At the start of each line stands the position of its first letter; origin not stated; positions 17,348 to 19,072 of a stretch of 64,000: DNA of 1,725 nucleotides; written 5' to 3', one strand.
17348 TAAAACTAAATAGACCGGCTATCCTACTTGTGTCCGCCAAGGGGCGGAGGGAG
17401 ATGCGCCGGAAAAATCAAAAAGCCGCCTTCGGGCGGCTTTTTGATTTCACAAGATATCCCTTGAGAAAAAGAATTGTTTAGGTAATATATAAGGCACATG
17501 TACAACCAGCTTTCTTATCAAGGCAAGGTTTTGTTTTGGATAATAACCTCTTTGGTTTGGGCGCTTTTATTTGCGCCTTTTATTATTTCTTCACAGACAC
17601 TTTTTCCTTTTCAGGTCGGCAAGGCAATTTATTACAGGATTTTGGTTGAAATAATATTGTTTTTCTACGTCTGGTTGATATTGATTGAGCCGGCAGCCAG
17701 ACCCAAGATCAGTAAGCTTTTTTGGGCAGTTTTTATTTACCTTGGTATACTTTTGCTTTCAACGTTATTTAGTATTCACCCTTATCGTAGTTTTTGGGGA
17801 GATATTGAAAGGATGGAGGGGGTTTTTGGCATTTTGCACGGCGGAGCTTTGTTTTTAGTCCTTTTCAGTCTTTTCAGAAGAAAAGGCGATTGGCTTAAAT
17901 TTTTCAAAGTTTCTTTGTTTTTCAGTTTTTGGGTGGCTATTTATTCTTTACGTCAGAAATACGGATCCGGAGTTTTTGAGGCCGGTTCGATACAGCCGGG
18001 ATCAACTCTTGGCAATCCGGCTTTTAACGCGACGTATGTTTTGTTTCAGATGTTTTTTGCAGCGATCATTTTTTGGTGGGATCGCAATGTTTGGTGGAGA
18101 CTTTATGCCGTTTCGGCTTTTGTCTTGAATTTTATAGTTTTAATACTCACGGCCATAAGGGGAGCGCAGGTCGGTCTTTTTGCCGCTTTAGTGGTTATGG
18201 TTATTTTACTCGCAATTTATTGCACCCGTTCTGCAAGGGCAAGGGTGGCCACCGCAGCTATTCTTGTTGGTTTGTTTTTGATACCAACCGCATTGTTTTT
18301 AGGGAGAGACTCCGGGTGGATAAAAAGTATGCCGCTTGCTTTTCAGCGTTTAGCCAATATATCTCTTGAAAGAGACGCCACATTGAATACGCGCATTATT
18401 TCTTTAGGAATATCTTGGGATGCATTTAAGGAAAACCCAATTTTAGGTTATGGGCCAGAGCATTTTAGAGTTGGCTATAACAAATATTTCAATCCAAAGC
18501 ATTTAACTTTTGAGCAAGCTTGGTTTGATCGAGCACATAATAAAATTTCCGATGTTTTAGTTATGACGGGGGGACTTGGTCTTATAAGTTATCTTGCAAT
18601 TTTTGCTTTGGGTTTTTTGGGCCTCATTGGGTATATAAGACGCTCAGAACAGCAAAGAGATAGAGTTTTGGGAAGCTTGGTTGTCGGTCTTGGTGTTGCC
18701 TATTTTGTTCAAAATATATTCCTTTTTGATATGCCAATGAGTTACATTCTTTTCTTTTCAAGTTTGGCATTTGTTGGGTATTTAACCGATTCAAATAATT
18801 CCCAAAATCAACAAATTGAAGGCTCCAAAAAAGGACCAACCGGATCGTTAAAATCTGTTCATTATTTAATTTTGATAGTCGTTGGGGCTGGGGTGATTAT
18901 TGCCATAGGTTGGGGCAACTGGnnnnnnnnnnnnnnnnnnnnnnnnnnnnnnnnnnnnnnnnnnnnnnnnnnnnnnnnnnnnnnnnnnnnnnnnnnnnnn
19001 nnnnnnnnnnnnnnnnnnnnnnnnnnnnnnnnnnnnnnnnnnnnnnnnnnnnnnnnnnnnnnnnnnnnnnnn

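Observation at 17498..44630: A ~27-kb glycan locus encoding an unusually decorated polysaccharide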

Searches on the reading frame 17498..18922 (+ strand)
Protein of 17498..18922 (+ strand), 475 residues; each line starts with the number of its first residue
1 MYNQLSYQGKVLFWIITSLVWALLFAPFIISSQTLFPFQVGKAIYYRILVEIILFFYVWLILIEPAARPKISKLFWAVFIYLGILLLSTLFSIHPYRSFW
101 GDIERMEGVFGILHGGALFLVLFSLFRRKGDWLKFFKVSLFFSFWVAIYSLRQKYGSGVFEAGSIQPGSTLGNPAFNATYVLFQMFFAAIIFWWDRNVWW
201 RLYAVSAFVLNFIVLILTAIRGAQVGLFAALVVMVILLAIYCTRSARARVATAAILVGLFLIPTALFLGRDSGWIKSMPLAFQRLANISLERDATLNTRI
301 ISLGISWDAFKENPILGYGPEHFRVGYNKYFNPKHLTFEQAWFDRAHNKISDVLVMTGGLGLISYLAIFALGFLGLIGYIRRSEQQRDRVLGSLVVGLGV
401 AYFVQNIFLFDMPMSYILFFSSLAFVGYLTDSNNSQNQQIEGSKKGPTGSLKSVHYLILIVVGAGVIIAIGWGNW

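Call 46: search_solved_structures(query=window:17498-18922:+, max_evalue=10, show_alignments=3)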
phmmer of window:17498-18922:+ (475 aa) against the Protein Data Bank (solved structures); distinct sequences matched with E-value up to 10: 0.

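Call 50: search_solved_structures(query=A2, max_evalue=10, show_alignments=3)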
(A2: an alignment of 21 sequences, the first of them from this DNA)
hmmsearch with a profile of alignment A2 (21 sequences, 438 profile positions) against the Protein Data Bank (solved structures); distinct sequences matched with E-value up to 10: 3.
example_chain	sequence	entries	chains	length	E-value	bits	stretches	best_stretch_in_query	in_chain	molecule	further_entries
7tpg_B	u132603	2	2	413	2.7e-15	59.1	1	193-378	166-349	Putative cell surface polysaccharide polymerase/ligase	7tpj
9rmk_A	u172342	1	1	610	5.5e-10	41.6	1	125-358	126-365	Oligosaccharyltransferase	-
5cbf_A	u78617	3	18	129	0.31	12.7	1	216-285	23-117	Ion transport 2 domain protein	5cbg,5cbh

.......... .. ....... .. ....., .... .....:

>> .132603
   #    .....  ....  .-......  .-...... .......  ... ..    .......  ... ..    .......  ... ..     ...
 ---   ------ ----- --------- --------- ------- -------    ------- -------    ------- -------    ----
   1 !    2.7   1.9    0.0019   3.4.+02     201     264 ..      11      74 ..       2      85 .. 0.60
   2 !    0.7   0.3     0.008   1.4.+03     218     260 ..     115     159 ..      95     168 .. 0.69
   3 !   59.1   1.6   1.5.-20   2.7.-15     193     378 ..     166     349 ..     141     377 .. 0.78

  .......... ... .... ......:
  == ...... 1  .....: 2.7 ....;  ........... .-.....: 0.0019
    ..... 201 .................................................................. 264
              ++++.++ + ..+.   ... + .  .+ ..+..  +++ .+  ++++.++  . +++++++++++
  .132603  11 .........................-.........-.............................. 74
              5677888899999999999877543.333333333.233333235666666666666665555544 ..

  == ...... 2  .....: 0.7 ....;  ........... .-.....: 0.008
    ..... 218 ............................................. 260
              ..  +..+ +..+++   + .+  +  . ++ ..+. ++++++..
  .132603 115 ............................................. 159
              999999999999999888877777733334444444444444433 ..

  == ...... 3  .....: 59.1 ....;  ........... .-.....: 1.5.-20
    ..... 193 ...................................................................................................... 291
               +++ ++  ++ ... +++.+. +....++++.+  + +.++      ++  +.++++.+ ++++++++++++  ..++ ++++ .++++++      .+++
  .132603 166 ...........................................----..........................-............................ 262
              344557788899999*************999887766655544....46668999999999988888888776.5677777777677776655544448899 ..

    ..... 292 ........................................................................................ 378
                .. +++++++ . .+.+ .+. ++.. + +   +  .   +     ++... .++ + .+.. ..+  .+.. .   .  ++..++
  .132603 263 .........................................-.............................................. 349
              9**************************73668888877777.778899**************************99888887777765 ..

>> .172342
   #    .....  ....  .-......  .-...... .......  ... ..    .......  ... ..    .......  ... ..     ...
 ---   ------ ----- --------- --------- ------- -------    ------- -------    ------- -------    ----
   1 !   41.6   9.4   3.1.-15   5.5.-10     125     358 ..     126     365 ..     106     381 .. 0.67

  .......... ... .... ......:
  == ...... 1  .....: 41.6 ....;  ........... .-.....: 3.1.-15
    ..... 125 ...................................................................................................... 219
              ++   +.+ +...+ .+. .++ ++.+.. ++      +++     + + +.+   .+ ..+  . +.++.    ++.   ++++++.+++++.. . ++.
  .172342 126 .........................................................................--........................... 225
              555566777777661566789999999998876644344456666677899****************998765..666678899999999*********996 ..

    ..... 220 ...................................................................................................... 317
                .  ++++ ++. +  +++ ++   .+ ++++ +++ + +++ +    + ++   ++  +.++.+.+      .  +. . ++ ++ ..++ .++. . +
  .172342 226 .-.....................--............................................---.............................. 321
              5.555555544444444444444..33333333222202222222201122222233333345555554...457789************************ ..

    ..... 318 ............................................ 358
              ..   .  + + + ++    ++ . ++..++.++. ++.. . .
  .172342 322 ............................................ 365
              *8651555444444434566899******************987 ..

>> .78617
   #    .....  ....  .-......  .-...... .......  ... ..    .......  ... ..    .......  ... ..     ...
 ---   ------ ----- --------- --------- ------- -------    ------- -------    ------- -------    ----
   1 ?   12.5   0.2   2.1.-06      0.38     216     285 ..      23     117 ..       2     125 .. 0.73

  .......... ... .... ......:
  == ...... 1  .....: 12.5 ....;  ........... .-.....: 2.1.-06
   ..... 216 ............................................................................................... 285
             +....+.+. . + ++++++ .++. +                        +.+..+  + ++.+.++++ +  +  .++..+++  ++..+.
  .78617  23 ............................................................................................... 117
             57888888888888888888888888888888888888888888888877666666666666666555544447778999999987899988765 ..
